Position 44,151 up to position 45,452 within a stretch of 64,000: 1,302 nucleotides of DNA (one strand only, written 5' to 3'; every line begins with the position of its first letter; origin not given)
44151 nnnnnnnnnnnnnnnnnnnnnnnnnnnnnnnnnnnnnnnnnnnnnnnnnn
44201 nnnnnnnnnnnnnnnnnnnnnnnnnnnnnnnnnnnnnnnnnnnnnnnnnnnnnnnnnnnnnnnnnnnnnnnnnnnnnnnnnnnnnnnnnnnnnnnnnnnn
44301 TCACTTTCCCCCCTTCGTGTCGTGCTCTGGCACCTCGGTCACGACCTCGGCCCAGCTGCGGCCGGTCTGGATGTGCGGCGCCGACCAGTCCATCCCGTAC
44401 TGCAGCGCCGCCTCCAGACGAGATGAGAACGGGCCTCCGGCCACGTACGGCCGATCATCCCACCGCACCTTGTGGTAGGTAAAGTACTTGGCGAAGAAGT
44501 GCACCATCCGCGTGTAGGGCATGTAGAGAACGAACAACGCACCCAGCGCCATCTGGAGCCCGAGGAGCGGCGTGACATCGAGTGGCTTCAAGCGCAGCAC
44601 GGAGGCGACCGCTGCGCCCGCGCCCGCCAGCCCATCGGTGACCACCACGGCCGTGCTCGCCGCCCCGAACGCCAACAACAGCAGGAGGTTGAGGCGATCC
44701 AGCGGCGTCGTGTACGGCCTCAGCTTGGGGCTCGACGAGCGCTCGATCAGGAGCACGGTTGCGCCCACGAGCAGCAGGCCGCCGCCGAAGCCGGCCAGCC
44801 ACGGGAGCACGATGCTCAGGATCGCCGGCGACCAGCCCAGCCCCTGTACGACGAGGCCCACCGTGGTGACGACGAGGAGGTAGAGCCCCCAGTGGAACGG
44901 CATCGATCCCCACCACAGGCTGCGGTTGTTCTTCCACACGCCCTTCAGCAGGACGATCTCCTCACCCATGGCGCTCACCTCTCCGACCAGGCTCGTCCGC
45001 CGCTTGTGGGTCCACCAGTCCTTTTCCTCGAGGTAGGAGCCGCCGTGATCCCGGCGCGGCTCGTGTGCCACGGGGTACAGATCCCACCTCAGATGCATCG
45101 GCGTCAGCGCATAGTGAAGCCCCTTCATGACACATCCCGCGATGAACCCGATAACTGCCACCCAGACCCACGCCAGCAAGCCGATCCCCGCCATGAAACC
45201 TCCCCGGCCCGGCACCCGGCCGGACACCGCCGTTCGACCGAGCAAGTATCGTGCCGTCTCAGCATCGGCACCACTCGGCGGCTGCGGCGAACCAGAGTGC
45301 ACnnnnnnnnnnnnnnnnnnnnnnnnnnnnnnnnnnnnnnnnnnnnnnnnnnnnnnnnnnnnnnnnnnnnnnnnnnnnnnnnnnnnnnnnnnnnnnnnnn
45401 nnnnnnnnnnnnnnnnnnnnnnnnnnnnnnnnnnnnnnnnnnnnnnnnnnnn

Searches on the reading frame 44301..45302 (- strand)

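Call 55: search_protein_families(library=pfam, proteins=[window:44301-45302:-], max_evalue=0.00001)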
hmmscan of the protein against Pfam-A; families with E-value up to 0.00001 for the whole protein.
window:44301-45302:- (333 aa): 1 family
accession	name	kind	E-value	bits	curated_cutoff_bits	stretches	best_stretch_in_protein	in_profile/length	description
PF02665.19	Nitrate_red_gam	-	1.4e-11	44.9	22.9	1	125-277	40-207/217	Nitrate reductase gamma subunit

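Call 66: search_protein_families(library=ncbifam, proteins=[window:44301-45302:-], max_evalue=1e-8)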
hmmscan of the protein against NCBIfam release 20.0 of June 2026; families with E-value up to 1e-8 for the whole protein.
window:44301-45302:- (333 aa): 0 families
